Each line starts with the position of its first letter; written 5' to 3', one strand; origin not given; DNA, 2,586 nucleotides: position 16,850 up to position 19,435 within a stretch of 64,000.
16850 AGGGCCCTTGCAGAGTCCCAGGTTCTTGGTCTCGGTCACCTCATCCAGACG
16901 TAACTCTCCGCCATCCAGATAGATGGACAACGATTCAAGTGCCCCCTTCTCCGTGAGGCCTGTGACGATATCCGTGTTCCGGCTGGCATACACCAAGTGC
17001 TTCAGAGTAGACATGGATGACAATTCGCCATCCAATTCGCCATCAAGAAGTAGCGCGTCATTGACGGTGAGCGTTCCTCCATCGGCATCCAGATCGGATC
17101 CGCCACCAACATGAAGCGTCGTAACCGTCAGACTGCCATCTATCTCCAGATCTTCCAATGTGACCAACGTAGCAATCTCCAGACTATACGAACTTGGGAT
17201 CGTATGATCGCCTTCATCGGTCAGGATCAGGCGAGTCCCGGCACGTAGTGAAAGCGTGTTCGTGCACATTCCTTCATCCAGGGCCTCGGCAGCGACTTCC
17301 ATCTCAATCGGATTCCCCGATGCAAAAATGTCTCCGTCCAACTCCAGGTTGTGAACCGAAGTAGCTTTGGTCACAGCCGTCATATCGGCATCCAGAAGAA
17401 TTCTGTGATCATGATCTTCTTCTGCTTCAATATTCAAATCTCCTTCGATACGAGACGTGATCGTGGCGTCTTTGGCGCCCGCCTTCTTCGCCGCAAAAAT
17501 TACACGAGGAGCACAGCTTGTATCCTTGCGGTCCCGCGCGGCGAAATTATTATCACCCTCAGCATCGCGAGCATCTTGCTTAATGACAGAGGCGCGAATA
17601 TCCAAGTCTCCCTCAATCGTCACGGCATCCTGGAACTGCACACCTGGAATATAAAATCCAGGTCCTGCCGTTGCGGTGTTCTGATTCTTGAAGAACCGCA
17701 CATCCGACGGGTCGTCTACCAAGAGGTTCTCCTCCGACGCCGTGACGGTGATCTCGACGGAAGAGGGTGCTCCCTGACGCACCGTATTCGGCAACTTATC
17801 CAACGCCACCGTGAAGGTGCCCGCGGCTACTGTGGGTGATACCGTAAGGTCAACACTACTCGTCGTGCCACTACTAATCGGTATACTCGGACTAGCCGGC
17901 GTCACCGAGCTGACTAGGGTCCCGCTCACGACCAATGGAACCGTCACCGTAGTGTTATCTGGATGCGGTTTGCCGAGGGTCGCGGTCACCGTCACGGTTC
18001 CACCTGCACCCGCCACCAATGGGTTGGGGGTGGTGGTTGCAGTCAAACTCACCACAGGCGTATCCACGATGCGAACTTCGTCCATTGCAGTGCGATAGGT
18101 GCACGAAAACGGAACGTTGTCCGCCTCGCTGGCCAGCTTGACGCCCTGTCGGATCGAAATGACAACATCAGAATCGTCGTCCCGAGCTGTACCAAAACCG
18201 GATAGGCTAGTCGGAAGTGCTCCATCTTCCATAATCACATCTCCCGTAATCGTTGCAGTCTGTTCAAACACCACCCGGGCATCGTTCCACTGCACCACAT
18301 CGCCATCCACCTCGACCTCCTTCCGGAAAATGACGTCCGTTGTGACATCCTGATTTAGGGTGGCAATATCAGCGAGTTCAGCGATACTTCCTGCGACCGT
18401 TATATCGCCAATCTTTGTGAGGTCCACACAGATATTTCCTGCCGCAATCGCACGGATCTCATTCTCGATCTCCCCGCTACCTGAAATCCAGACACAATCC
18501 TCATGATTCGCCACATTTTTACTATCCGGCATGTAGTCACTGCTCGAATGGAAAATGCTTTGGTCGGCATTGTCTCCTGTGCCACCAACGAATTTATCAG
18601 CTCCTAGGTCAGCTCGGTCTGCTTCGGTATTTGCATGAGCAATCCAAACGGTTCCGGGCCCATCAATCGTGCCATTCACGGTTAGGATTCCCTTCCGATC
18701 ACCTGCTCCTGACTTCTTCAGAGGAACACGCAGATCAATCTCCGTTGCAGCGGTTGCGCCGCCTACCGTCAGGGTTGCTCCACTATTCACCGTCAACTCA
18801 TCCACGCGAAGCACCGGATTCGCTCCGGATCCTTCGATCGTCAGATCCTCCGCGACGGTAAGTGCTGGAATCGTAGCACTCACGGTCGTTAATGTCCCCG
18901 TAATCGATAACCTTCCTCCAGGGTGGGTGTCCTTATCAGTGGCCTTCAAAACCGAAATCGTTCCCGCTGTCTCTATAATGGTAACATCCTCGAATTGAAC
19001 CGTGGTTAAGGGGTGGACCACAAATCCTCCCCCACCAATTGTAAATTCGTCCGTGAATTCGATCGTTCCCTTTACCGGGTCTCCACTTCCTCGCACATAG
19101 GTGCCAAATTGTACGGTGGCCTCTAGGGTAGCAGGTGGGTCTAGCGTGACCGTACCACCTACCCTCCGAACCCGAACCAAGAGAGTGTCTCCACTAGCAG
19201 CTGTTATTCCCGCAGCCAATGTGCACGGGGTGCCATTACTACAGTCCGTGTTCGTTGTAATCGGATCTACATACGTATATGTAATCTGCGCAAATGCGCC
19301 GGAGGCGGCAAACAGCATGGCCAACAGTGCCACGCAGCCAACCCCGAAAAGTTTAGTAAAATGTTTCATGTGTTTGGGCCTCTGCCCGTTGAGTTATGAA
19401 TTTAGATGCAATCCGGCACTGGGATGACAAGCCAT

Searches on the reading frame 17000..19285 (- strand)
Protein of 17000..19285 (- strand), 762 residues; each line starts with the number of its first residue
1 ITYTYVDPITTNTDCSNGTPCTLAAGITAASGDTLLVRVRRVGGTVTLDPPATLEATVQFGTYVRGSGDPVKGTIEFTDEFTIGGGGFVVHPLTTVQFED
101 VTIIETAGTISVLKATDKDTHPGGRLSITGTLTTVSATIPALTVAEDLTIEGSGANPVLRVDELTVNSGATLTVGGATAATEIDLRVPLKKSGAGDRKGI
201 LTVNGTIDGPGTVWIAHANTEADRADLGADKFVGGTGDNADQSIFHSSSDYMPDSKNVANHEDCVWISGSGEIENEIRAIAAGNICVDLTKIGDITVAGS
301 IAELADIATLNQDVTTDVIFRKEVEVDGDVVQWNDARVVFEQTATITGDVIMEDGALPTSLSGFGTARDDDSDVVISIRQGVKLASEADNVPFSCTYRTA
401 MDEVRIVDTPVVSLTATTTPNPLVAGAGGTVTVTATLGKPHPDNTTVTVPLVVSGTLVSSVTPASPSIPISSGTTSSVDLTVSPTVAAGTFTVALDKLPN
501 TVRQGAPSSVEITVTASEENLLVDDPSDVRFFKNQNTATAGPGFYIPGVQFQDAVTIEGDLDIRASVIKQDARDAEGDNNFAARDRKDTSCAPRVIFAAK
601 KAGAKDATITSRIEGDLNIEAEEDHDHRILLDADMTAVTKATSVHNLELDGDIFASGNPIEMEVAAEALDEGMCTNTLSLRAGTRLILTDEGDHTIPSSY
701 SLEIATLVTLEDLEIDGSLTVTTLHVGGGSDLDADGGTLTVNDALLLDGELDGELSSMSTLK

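Call 55: find_homologous_proteins(query=window:17000-19285:-, max_evalue=1e-10)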
Query window:17000-19285:- (762 aa): 10 proteins with E <= 1e-10 among 8000 candidates.
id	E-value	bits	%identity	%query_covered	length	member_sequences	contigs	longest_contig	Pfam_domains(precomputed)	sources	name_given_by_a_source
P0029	6.1e-239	813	59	100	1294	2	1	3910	-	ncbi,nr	ncbi:MAG: hypothetical protein OXI63_16065, partial [Candidatus Poribacteria bacterium]|nr:hypotheti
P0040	1.5e-218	746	56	99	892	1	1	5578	-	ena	-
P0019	7.4e-214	730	54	100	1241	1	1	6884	PF03160.21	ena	-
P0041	1.6e-186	640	57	81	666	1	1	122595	-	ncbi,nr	ncbi:MAG: hypothetical protein OXH01_09250, partial [Bacteroidetes bacterium]|nr:hypothetical protei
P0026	9.7e-173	594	55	84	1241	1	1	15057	-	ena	-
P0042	1.2e-158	548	51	82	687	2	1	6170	-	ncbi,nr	ncbi:MAG: hypothetical protein F4Z16_00480, partial [Rhodothermaceae bacterium]|nr:hypothetical prot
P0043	1.3e-151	524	47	97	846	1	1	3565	-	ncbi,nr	ncbi:MAG: hypothetical protein OXF06_02410, partial [Bacteroidetes bacterium]|nr:hypothetical protei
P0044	1.3e-150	521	47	99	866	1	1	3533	-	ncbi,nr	ncbi:MAG: hypothetical protein OXF84_05875, partial [Bacteroidetes bacterium]|nr:hypothetical protei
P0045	8.0e-139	482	55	62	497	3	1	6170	-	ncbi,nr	ncbi:MAG: hypothetical protein F4Z16_00495, partial [Rhodothermaceae bacterium]|nr:hypothetical prot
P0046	1.7e-45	174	39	46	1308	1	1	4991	PF16655.13,PF00754.32,PF25059.2,PF25523.2,PF25788.3,PF00041.28,PF16656.12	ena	-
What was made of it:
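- The best match to the A-type N-terminus among 5.8 billion proteins is 59% (call 55).
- Tried and rejected: Donor for the A-type N-terminus: a second search of the 5.8-billion-protein database with A residues 29-790 gave nothing above 59% identity (call 55), so retention and import remain unresolved.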
